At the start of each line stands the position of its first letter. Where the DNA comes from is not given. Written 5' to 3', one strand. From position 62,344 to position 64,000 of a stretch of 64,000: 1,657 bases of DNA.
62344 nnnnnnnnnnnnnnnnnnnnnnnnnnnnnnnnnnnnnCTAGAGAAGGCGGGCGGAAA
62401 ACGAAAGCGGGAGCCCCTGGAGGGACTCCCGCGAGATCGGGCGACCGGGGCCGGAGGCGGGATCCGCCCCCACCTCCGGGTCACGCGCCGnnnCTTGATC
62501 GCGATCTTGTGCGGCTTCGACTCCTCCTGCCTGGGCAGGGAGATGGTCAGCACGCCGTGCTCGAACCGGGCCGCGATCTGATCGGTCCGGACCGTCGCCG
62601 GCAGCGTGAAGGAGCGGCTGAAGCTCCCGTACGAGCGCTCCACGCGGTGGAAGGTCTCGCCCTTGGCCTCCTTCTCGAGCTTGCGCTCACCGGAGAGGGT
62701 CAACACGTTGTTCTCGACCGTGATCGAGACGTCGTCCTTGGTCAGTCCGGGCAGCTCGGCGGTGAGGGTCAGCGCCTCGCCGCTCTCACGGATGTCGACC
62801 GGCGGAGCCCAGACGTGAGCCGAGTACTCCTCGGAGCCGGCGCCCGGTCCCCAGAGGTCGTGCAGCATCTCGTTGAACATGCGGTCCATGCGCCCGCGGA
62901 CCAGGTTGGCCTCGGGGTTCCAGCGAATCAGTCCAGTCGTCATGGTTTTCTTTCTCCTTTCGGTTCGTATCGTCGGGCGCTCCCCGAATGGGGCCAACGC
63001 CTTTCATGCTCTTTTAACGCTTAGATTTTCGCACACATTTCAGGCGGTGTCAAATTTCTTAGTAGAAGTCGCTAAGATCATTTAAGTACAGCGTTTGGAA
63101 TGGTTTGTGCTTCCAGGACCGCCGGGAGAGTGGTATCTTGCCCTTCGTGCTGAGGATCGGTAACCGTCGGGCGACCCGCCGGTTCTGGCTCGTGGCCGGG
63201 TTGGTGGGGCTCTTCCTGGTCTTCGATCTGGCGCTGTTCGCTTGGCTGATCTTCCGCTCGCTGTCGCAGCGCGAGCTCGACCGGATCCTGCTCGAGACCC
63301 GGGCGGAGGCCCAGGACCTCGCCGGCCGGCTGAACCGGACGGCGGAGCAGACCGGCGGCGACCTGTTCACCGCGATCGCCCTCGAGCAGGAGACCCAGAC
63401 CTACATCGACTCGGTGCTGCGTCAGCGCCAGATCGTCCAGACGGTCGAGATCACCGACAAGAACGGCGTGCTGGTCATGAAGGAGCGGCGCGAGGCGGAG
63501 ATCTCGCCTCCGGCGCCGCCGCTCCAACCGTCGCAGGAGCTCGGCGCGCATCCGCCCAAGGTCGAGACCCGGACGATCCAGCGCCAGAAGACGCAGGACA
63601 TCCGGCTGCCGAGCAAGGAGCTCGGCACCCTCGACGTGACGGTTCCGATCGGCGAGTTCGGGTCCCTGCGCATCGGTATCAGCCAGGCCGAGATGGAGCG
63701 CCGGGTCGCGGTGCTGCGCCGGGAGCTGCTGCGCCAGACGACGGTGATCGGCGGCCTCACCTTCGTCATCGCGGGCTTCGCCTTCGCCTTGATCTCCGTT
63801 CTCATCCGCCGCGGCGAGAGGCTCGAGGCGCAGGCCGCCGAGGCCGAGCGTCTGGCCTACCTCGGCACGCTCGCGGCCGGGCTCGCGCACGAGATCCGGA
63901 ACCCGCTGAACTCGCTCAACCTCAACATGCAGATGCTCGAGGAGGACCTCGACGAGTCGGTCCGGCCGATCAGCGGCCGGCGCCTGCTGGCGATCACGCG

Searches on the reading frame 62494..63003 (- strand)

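Call 61: search_protein_families(library=pfam, proteins=[window:62494-63003:-], max_evalue=0.0001)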
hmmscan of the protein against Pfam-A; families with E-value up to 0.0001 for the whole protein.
window:62494-63003:- (170 aa): 2 families
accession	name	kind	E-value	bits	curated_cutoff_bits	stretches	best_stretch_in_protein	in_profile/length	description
PF00011.27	HSP20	-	1.6e-24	86.3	20.8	1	70-169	1-101/102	Hsp20/alpha crystallin family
PF17886.7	ArsA_HSP20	-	2.6e-07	30.6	22.5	1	79-155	5-62/63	HSP20-like domain found in ArsA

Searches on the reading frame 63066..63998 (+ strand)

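Call 61: search_protein_families(library=pfam, proteins=[window:63066-63998:+], max_evalue=0.0001)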
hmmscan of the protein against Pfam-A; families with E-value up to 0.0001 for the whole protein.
window:63066-63998:+ (311 aa): 1 family
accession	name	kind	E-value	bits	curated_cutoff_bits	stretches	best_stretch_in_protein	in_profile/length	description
PF00512.31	HisKA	-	6.7e-07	29.7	26.9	1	267-299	3-36/66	His Kinase A (phospho-acceptor) domain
